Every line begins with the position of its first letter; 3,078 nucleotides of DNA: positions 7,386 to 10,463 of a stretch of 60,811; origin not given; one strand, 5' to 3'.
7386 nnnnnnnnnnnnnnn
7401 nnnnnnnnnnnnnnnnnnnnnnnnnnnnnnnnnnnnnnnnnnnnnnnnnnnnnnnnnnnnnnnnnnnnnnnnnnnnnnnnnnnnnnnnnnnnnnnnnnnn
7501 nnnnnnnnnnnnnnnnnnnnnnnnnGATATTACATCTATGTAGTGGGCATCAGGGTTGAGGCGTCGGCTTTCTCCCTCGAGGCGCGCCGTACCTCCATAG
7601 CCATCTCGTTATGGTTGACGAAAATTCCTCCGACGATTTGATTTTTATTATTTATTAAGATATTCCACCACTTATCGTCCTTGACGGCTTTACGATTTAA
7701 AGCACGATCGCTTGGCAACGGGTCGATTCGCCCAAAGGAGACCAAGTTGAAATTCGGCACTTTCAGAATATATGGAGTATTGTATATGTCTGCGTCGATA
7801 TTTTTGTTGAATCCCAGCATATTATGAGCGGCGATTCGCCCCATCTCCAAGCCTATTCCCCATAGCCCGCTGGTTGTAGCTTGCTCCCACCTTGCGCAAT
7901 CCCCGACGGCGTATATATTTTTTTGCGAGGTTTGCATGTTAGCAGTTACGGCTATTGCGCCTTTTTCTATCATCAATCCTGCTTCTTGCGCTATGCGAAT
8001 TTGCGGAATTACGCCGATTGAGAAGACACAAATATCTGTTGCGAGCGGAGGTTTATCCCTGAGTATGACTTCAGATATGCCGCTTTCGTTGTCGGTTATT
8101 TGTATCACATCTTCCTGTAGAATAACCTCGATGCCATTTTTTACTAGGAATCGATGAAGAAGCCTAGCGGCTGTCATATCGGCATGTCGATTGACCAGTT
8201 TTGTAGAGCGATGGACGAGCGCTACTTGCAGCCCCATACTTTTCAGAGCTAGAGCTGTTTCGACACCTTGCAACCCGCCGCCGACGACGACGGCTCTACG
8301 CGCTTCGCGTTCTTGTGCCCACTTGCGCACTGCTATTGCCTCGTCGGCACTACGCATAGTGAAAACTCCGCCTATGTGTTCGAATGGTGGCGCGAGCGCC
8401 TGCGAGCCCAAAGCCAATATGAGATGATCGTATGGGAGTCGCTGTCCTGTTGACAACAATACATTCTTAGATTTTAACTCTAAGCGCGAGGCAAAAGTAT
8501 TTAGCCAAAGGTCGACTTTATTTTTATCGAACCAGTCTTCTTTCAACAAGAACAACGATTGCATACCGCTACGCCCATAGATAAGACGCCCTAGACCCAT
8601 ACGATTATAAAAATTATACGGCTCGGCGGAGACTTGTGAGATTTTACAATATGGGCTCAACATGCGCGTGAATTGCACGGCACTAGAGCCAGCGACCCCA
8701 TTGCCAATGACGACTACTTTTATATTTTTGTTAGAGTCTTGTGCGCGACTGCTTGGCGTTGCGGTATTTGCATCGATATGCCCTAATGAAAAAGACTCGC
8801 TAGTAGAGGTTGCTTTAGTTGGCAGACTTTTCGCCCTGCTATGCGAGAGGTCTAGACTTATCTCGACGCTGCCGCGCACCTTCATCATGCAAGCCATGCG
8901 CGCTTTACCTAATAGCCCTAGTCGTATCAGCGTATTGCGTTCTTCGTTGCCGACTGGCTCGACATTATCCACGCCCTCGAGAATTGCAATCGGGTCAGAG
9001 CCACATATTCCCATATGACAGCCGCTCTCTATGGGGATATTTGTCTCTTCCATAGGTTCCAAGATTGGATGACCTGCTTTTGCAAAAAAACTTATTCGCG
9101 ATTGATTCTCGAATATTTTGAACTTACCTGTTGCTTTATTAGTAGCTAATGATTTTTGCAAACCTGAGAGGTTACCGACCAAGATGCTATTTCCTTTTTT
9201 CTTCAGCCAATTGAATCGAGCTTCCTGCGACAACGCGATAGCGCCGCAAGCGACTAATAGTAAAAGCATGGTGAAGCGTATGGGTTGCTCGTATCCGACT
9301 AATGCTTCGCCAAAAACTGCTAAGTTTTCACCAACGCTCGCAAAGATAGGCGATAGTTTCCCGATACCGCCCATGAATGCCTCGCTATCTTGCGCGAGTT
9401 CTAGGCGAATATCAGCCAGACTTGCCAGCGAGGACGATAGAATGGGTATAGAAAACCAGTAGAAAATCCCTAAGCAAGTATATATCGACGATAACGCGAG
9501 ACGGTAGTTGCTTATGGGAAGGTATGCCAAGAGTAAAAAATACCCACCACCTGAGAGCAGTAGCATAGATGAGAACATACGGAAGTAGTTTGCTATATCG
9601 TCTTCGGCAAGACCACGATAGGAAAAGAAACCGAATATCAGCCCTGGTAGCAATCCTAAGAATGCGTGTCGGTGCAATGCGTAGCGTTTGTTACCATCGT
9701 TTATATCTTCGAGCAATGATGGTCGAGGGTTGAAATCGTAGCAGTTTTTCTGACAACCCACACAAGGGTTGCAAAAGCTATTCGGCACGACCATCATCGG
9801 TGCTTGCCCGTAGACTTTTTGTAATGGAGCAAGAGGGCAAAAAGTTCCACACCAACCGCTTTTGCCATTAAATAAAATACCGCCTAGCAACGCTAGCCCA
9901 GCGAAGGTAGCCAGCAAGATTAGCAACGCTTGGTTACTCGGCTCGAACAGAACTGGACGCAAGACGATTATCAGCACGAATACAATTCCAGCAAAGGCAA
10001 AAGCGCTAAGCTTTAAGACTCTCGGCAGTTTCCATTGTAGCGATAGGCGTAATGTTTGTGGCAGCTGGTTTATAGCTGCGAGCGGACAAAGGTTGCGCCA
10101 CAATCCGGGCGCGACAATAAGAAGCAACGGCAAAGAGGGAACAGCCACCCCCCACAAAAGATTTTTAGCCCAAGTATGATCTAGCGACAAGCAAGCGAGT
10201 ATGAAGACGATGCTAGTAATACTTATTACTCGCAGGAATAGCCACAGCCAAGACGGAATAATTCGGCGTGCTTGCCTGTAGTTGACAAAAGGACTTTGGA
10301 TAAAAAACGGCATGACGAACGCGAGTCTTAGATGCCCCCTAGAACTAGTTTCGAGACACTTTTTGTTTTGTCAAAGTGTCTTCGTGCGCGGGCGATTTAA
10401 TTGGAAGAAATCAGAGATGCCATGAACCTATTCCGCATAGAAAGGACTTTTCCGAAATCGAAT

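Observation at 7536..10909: Candidate system: one-polypeptide membrane electron-transfer chain plus a cyclic-nucleotide sensor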

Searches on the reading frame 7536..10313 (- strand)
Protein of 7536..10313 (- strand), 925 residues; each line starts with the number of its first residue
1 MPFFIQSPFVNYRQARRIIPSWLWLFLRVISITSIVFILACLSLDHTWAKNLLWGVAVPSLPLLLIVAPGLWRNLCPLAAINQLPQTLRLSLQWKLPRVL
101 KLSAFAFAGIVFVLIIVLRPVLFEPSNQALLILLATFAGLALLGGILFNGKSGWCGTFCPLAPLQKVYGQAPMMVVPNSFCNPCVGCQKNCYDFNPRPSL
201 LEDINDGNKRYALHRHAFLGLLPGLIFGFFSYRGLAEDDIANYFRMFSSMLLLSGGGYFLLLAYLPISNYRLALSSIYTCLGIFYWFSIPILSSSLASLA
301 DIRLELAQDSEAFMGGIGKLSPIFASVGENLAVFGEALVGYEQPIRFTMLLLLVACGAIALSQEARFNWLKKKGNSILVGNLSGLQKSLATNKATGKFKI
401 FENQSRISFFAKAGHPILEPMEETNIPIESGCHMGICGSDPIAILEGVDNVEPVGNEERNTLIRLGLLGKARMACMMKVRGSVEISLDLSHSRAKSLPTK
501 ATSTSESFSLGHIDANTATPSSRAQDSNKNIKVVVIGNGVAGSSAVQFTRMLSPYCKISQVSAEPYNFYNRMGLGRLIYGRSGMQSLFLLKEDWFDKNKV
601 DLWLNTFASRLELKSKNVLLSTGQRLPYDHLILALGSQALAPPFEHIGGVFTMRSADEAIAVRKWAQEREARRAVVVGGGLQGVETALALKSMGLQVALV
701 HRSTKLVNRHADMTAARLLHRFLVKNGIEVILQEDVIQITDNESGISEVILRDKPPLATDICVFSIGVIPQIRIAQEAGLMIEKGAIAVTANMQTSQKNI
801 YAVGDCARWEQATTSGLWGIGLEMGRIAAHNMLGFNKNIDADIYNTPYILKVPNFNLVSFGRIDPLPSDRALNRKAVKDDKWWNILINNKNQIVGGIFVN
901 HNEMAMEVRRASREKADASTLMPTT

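Call 3: search_protein_families(library=pfam, proteins=[window:7536-10313:-], max_evalue=0.1)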
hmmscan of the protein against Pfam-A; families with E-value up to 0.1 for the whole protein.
window:7536-10313:- (925 aa): 10 families
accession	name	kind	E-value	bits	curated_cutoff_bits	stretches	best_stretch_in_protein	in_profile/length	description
PF07992.20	Pyr_redox_2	-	9.4e-49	166.8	26.1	1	532-814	2-286/291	Pyridine nucleotide-disulphide oxidoreductase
PF00070.33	Pyr_redox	-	5.4e-17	62.5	22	1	673-753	1-81/82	Pyridine nucleotide-disulphide oxidoreductase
PF13738.12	Pyr_redox_3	-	3.2e-08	33.6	30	1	663-804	157-305/305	Pyridine nucleotide-disulphide oxidoreductase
PF01262.27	AlaDh_PNT_C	-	6e-06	26.3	23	0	530-559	28-57/214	Alanine dehydrogenase/PNT, C-terminal domain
PF18267.7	Rubredoxin_C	-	0.00017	21.9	25.9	1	849-911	4-65/70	Rubredoxin NAD+ reductase C-terminal domain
PF01134.28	GIDA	-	0.00029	20.4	22.1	1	675-707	3-35/391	Glucose inhibited division protein A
PF00111.32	Fer2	-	0.0098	16.3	21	1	401-447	2-50/77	2Fe-2S iron-sulfur cluster binding domain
PF01266.30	DAO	-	0.017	15.1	27.9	1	674-722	2-49/353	FAD dependent oxidoreductase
PF12831.13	FAD_oxidored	-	0.022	14.5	27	1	675-704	3-32/416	FAD dependent oxidoreductase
PF13454.12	NAD_binding_9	-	0.061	13.7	21.8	0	715-767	103-153/155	FAD-NAD(P)-binding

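Call 4: search_protein_families(library=ncbifam, proteins=[window:7536-10313:-], max_evalue=0.1)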
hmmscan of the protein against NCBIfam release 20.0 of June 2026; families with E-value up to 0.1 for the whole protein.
window:7536-10313:- (925 aa): 83 families (the best 25 are shown)
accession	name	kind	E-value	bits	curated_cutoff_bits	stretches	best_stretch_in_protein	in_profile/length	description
TIGR02374.1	nitri_red_nirB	equivalog_domain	1.5e-61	208.8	578.35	1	533-902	1-372/794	nitrite reductase large subunit NirB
NF003437.0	PRK04965.1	equivalog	3.1e-43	148.2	392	1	532-839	4-306/378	NADH:flavorubredoxin reductase NorW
NF042949.2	3PPDioc_HcaD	equivalog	3.7e-42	144.5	450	1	532-838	3-311/386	3-phenylpropionate/cinnamic acid dioxygenase ferredoxin--NAD(+) reductase subunit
NF045765.1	PhenlGlyoxDHPadH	equivalog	5.4e-42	144.1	475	1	531-835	3-310/416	NADH-dependent phenylglyoxylate dehydrogenase subunit epsilon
NF011565.0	PRK14989.1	subfamily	6.8e-41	140.2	883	1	530-839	3-314/847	nitrite reductase large subunit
TIGR03385.1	CoA_CoA_reduc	equivalog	3.1e-38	131.7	578.8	1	532-816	1-292/439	CoA-disulfide reductase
NF041682.1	ant_diox_AndAa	equivalog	4.3e-37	127.7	650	1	532-839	5-316/406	anthranilate 1,2-dioxygenase system ferredoxin--NAD(+) reductase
NF007123.0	PRK09564.1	equivalog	1.2e-32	113.2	458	1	532-837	2-319/444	CoA-disulfide reductase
NF007286.0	PRK09754.1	equivalog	1.3e-30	106.5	447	1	530-838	3-312/400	phenylpropionate dioxygenase ferredoxin reductase subunit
NF046103.1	NOXase_Strep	equivalog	1.2e-29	103.6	600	1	532-834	1-313/442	H2O-forming NADH oxidase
TIGR01350.1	lipoamide_DH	equivalog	2.6e-23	82.5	408.8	1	614-842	115-338/461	dihydrolipoyl dehydrogenase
TIGR03169.1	Nterm_to_SelD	hypoth_equivalog_domain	3.8e-23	82.4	310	1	608-812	76-287/365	pyridine nucleotide-disulfide oxidoreductase family protein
TIGR02053.1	MerA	equivalog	2.5e-22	79.5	454.45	1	616-842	117-339/465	mercury(II) reductase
NF010037.0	PRK13512.1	equivalog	1.7e-21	76.6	394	1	627-808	105-280/438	CoA-disulfide reductase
NF004776.0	PRK06116.1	equivalog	1.3e-20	73.8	480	1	593-813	101-311/450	glutathione-disulfide reductase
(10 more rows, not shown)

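Call 5: find_homologous_proteins(query=window:7536-10313:-)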
Query window:7536-10313:- (925 aa): 655 proteins with E <= 0.001 among 8000 candidates; the best 120 are listed.
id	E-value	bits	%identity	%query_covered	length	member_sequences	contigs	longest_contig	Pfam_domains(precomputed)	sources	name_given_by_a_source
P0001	0.0e+0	2091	100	100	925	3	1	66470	PF07992.21,PF00070.34,PF13738.13,PF01262.28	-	-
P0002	0.0e+0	1391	65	100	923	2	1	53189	PF07992.21,PF00070.34,PF13738.13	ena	-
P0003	0.0e+0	1363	64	100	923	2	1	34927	PF00111.33,PF07992.21,PF00070.34,PF13738.13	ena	-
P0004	0.0e+0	1356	66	96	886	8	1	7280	PF07992.21,PF00070.34,PF13738.13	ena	-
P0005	0.0e+0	1315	61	100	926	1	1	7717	PF07992.21,PF00070.34,PF13738.13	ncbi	-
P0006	0.0e+0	1302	61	99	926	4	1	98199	PF07992.21,PF00070.34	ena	-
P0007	0.0e+0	1297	61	100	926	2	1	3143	PF07992.21,PF00070.34,PF13738.13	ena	-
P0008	0.0e+0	1275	60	100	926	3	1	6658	PF07992.21,PF00070.34,PF13738.13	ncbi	-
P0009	0.0e+0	1270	60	99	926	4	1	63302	PF07992.21,PF00070.34,PF13738.13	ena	-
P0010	0.0e+0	1263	60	100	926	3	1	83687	PF07992.21,PF00070.34,PF13738.13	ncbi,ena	-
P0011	0.0e+0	1258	58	100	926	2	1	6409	PF07992.21,PF00070.34,PF13738.13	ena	-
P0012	1.2e-215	736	40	99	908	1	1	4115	PF00111.33,PF07992.21,PF00070.34,PF13738.13,PF03486.21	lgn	-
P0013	9.5e-175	601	36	96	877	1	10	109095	PF01266.31,PF00111.33,PF07992.21,PF00070.34,PF13738.13,PF03486.21,PF01262.28,PF18267.8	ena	-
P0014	2.5e-174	600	36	97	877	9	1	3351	PF01266.31,PF00111.33,PF07992.21,PF00070.34,PF13738.13,PF03486.21,PF01262.28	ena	-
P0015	2.3e-173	596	36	98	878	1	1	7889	PF01266.31,PF00111.33,PF07992.21,PF00070.34,PF13738.13,PF03486.21,PF18267.8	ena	-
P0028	1.5e-169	584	37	55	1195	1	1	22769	PF01266.31,PF00111.33,PF07992.21,PF00070.34,PF13738.13,PF03486.21,PF18267.8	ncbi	-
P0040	3.4e-167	576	36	99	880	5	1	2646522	PF00111.33,PF07992.21,PF00070.34,PF13738.13,PF01262.28,PF18267.8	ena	-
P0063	1.4e-161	557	35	55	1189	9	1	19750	PF01266.31,PF13450.13,PF00111.33,PF07992.21,PF00070.34,PF13738.13,PF03486.21,PF18267.8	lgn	-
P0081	4.1e-159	549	35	96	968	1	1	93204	PF12801.13,PF00111.33,PF07992.21,PF00070.34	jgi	jgi:NADPH-dependent 2,4-dienoyl-CoA reductase/sulfur reductase-like enzyme/ferredoxin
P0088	2.7e-158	547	35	99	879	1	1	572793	PF01266.31,PF00111.33,PF07992.21,PF00070.34,PF13738.13,PF04820.21,PF18267.8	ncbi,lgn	ncbi:MAG: FAD-dependent oxidoreductase [Rhodospirillales bacterium]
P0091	3.2e-158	546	35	98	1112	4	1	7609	PF01266.31,PF13450.13,PF00111.33,PF07992.21,PF00070.34,PF18267.8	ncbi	-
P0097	7.1e-158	545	35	56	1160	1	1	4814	PF01266.31,PF00111.33,PF07992.21,PF00070.34,PF13738.13,PF18267.8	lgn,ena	-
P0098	7.2e-158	545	36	98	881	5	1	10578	PF12801.13,PF01266.31,PF00111.33,PF07992.21,PF00070.34,PF01262.28,PF18267.8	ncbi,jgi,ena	jgi:NADPH-dependent 2,4-dienoyl-CoA reductase/sulfur reductase-like enzyme/ferredoxin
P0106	2.6e-157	543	35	99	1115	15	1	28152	PF01266.31,PF13450.13,PF00111.33,PF07992.21,PF00070.34,PF04820.21,PF18267.8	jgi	-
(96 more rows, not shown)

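Call 6: find_encoding_contigs(protein=P0002, flank=8000, max_places=2)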
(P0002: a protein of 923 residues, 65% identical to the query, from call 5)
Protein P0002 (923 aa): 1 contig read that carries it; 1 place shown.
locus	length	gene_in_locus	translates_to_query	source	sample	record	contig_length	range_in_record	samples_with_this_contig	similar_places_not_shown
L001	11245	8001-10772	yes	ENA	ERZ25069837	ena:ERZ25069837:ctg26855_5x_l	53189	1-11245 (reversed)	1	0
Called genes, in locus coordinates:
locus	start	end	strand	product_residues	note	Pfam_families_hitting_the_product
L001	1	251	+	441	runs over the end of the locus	-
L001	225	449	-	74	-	-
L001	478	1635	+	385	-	PF07995:GSDH, PF22807:TrAA12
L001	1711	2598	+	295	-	PF01464:SLT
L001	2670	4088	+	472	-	PF00171:Aldedh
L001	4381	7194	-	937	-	PF00330:Aconitase, PF00694:Aconitase_C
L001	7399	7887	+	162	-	PF00027:cNMP_binding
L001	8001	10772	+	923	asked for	PF07992:Pyr_redox_2, PF13738:Pyr_redox_3 (weak), PF00070:Pyr_redox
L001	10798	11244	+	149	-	?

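Call 7: find_encoding_contigs(protein=P0040, flank=8000, max_places=2)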
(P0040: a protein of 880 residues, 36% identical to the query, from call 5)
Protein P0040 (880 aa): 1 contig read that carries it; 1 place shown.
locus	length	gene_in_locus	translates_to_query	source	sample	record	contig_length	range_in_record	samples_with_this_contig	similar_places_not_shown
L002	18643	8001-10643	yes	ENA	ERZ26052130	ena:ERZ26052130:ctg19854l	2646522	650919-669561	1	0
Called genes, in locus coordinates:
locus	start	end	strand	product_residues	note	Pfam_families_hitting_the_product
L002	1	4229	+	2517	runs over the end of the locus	-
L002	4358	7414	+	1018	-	PF07719:TPR_2 (faint), PF13374:TPR_10 (faint), PF13424:TPR_12, PF12770:CHAT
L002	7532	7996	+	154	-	PF00027:cNMP_binding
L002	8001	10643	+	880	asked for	PF00111:Fer2 (weak), PF01262:AlaDh_PNT_C (faint), PF07992:Pyr_redox_2, PF13738:Pyr_redox_3, PF00070:Pyr_redox, PF18267:Rubredoxin_C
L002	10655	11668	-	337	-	PF00155:Aminotran_1_2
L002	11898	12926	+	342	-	PF09084:NMT1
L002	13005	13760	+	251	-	PF00005:ABC_tran, PF20703:nSTAND1 (weak), PF13304:AAA_21 (weak)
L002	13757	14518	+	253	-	PF00528:BPD_transp_1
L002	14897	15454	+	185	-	PF02283:CobU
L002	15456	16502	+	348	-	PF02492:cobW, PF07683:CobW_C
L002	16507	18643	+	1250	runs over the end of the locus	PF02514:CobN-Mg_chel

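Call 8: find_encoding_contigs(protein=P0088, flank=8000, max_places=2)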
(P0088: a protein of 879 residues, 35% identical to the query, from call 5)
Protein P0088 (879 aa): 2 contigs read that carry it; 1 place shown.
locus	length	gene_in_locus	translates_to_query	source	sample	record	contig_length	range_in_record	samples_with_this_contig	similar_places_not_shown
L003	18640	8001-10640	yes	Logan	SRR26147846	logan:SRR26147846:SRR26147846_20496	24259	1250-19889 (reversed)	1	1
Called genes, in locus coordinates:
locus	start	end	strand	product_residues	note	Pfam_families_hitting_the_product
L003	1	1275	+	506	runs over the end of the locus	PF00370:FGGY_N, PF02782:FGGY_C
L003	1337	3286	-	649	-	PF00583:Acetyltransf_1, PF08445:FR47 (faint), PF13508:Acetyltransf_7, PF13673:Acetyltransf_10, PF13428:TPR_14 (faint), PF07719:TPR_2 (faint), PF14559:TPR_19 (faint)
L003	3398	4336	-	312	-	PF00126:HTH_1, PF03466:LysR_substrate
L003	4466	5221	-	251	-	PF00753:Lactamase_B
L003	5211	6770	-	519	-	PF06253:MTTB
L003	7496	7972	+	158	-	PF00027:cNMP_binding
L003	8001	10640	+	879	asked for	PF00111:Fer2 (weak), PF01266:DAO (faint), PF04820:Trp_halogenase (faint), PF07992:Pyr_redox_2, PF13738:Pyr_redox_3 (weak), PF00070:Pyr_redox, PF18267:Rubredoxin_C (weak)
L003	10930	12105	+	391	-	PF01546:Peptidase_M20, PF07687:M20_dimer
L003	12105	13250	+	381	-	PF01321:Creatinase_N, PF00557:Peptidase_M24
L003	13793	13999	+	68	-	-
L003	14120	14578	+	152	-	-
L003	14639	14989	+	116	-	-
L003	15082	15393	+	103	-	-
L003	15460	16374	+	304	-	PF01841:Transglut_core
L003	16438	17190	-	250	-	PF00440:TetR_N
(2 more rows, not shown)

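Call 13: find_related_loci(query=A1, collection=genome_contigs, flank=6000)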
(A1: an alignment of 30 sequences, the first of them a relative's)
Query A1 (925 aa) in genome_contigs; peptide patterns used: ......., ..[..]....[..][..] (x = any residue, [..] = any of these).
599 stretches matched a pattern (row limit reached: there are more); 475 encode a relative of the query (tblastn E <= 1e-3); the best 80 are kept; 80 distinct loci.
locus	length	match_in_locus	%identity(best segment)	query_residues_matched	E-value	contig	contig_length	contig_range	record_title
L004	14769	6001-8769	59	4-925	0e+0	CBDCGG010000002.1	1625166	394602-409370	MAG: Alphaproteobacteria bacterium isolate 6708df47-3d7a-4bad-96d0-ed8acfbb4c4d genome assembly, contig: contig_2, whole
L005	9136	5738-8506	65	1-925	0e+0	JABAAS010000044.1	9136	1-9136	MAG: Alphaproteobacteria bacterium isolate bin19p NODE_44_length_9136_cov_22.027310, whole genome shotgun sequence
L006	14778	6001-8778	60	1-925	0e+0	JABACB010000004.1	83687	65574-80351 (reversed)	MAG: Alphaproteobacteria bacterium isolate bin96p NODE_4_length_83687_cov_31.987389, whole genome shotgun sequence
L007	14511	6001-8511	36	9-900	1e-176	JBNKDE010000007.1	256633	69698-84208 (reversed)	MAG: Gammaproteobacteria bacterium isolate F1.bin.8.strict NODE_7_length_256633_cov_14.038518, whole genome shotgun sequ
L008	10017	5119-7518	38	6-864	1e-173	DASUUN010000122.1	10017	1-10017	MAG TPA_asm: Burkholderiales bacterium isolate SMAG_U1790 k141_1575830, whole genome shotgun sequence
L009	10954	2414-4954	37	9-910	4e-172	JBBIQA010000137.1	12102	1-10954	MAG: Rhodospirillales bacterium isolate PFF170222_bin_315 NODE_5926_length_12102_cov_8.408234, whole genome shotgun sequ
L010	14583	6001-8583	34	9-924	1e-171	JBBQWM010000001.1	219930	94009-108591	MAG: Chloroflexia bacterium isolate Co_metawrap_2056 Cmw_2056_k141_3706191_length_219930_cov_33.9988, whole genome shotg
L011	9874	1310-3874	37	6-916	1e-171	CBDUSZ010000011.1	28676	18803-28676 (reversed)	MAG TPA_asm: uncultured bacterium isolate SRR21487745_binner13_Refined_35 genome assembly, contig: ERZ25073593.219, whol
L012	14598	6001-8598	35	9-924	2e-170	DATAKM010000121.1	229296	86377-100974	MAG TPA_asm: Chloroflexia bacterium isolate SMAG_U6938 k141_270242, whole genome shotgun sequence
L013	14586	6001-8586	36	6-911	3e-169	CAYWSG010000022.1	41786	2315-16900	MAG TPA_asm: uncultured Enterobacteriaceae bacterium isolate binchicken_co350_167 genome assembly, contig: NODE_1358_len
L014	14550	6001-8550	35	9-914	1e-166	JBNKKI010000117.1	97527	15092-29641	MAG: Gammaproteobacteria bacterium isolate H1H2.bin.43.orig k141_602599, whole genome shotgun sequence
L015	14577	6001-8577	35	6-924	1e-166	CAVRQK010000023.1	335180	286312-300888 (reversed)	MAG: uncultured Solirubrobacteraceae bacterium isolate MFD01188.bin.3.182 genome assembly, contig: contig_95698, whole g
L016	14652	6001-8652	35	9-923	3e-166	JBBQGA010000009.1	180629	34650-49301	MAG: Chloroflexia bacterium isolate Co_metawrap_993 Cmw_993_k141_26994243_length_180629_cov_11.9995, whole genome shotgu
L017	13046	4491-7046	36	9-919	1e-165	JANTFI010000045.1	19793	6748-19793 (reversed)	MAG: Gammaproteobacteria bacterium isolate bin100104 c_000000002451, whole genome shotgun sequence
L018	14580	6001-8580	35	6-922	3e-165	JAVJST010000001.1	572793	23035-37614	MAG: Rhodospirillales bacterium isolate G1-WW12-23 k141_98040, whole genome shotgun sequence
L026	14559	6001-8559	34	9-922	2e-161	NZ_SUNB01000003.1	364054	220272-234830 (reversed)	Pleionea sediminis strain S1-5-21 NODE_3_length_364054_cov_55.9348, whole genome shotgun sequence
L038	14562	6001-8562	33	5-922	6e-158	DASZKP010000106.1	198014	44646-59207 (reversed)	MAG TPA_asm: Solirubrobacteraceae bacterium isolate SMAG_U5841 k141_3522838, whole genome shotgun sequence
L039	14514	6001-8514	34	6-902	1e-157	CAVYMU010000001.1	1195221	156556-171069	MAG: uncultured Acidimicrobiaceae bacterium isolate MFD05705.bin.2.92 genome assembly, contig: contig_19301, whole genom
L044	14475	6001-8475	34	9-891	3e-156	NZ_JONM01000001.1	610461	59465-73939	Andreprevotia chitinilytica DSM 18519 BR41DRAFT_scaffold00001.1_C, whole genome shotgun sequence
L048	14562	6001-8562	35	9-921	4e-156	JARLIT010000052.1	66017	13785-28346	MAG: Ancalomicrobiaceae bacterium isolate MAG_BA230 MetaBAT2_Bin_230_sub_Anoxic_k141_167105, whole genome shotgun sequen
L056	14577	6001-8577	35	9-921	1e-154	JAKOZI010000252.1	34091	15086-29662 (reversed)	MAG: Pseudomonadota bacterium isolate USSF_maxbin.014_sub k201_622489, whole genome shotgun sequence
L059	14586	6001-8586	34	7-923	9e-155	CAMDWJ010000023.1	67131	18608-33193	MAG: Caenispirillum bisanense isolate MsH-01oct19-170 genome assembly, contig: MsH-01oct19-C577, whole genome shotgun se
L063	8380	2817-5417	35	9-921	1e-153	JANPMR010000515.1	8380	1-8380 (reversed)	MAG: Rubrivivax sp. isolate VAR_87_metabat_96 VAR_87_k141_2260823, whole genome shotgun sequence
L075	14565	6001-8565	36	9-917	2e-152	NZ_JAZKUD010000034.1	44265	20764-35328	MAG: Accumulibacter sp. isolate UW18 Ga0556162_0003481, whole genome shotgun sequence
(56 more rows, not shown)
